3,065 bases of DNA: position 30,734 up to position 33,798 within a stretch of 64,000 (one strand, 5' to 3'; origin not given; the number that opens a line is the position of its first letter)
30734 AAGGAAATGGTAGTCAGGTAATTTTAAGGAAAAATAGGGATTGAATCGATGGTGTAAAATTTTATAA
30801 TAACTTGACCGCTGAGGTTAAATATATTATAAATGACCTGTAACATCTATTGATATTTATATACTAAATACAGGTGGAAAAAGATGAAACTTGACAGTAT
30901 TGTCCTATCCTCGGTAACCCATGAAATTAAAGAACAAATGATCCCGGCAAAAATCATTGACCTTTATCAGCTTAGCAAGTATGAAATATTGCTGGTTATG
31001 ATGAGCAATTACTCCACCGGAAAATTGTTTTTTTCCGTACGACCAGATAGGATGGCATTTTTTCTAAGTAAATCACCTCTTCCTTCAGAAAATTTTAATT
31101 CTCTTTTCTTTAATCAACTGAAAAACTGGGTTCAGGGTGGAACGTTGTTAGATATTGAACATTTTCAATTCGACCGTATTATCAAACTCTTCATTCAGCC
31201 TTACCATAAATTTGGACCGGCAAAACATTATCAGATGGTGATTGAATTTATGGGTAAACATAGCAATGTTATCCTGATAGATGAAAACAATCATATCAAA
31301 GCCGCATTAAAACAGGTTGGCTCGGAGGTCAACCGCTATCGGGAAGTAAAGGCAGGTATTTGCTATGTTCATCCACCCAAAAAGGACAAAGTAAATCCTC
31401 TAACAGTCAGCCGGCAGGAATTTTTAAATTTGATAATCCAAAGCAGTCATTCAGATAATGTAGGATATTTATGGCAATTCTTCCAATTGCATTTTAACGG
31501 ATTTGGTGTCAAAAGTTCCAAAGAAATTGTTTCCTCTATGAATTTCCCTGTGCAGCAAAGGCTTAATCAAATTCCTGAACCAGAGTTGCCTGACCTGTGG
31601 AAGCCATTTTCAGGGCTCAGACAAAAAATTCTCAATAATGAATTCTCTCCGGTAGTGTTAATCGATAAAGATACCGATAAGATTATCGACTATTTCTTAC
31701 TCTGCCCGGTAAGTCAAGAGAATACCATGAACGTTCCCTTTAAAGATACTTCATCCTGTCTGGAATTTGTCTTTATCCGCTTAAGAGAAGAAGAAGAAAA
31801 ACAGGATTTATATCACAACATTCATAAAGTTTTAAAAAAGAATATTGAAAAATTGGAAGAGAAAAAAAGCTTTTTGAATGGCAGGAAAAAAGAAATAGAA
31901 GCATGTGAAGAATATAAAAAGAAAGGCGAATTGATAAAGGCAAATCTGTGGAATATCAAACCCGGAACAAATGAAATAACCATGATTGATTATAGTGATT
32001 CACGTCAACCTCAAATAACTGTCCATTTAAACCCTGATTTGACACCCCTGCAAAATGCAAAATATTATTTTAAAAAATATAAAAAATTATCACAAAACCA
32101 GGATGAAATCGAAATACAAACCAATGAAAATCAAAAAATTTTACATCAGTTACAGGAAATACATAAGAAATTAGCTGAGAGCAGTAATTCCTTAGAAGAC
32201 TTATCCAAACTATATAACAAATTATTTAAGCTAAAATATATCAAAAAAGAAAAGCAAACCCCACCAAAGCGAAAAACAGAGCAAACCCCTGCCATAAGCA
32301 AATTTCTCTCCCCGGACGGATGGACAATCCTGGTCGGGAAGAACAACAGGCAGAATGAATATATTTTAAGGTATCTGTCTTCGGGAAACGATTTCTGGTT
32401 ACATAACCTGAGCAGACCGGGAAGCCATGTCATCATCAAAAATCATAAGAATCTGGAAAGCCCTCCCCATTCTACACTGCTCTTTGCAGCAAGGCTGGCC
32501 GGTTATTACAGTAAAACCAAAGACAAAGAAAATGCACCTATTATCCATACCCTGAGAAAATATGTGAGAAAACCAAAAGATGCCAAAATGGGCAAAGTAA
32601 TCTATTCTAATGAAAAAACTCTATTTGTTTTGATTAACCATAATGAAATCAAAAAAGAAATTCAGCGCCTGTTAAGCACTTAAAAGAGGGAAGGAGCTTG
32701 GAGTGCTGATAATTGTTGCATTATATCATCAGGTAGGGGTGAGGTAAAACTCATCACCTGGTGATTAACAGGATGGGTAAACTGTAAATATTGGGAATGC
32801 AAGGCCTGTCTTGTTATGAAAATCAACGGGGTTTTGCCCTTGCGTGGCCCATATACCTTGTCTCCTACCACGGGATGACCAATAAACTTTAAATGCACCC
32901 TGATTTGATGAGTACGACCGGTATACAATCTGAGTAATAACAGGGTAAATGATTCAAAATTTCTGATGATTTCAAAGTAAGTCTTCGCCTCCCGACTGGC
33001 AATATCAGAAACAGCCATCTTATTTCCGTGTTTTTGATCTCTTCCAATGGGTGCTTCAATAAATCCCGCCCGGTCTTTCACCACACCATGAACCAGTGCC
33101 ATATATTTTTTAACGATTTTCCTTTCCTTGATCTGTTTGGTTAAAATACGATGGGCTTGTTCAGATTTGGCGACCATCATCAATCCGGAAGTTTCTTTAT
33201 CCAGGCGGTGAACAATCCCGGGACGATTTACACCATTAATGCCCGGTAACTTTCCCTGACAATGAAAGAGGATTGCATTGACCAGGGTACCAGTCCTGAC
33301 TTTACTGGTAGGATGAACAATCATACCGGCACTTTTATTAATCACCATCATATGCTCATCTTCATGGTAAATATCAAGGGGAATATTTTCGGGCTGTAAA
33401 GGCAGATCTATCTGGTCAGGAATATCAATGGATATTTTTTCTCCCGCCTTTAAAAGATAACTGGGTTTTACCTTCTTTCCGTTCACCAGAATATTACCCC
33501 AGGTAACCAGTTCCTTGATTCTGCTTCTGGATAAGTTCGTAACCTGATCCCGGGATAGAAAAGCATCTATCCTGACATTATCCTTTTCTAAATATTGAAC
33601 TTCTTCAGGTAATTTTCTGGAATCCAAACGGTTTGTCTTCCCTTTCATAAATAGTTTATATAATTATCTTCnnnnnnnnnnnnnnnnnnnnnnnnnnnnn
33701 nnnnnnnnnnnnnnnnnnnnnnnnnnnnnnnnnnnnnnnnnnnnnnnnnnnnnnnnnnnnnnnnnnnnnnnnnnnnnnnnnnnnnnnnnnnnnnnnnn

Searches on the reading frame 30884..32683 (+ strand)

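Call 9: search_protein_families(library=ncbifam, proteins=[window:30884-32683:+], max_evalue=1e-25)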
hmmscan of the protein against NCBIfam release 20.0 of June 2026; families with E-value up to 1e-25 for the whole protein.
window:30884-32683:+ (599 aa): 2 families
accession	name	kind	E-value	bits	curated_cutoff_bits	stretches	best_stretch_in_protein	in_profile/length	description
NF038240.1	fibro_bind_EfbA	exception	2.6e-81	273.9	1025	1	1-591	1-564/567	fibronectin-binding protein EfbA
NF041120.1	RqcH_arch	equivalog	3.4e-36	125.2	400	1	7-544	4-517/645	ribosome rescue protein RqcH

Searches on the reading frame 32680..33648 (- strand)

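Call 9: search_protein_families(library=ncbifam, proteins=[window:32680-33648:-], max_evalue=1e-25)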
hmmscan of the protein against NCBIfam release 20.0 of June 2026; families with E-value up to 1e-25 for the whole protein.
window:32680-33648:- (322 aa): 6 families
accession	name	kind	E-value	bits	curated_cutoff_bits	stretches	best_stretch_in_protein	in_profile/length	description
TIGR00005.1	rluA_subfam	subfamily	4.7e-90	301.9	192.7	1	22-316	3-297/298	RluA family pseudouridine synthase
NF008385.0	PRK11180.1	equivalog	1.6e-72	244.6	351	1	26-318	19-314/325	23S rRNA pseudouridine(1911/1915/1917) synthase RluD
NF008249.0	PRK11025.1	equivalog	3.4e-43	147.7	378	1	24-317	19-314/317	23S rRNA pseudouridine(955/2504/2580) synthase RluC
NF007543.0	PRK10158.1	equivalog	8e-32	110.7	286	1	86-304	9-216/219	bifunctional tRNA pseudouridine(32) synthase/23S rRNA pseudouridine(746) synthase RluA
NF008321.0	PRK11112.1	equivalog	2e-29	102.7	328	1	91-315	2-233/257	tRNA pseudouridine(65) synthase TruC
TIGR01621.1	RluA-like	hypoth_equivalog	3.7e-26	91.7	222.3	1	91-292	2-185/217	TIGR01621 family pseudouridine synthase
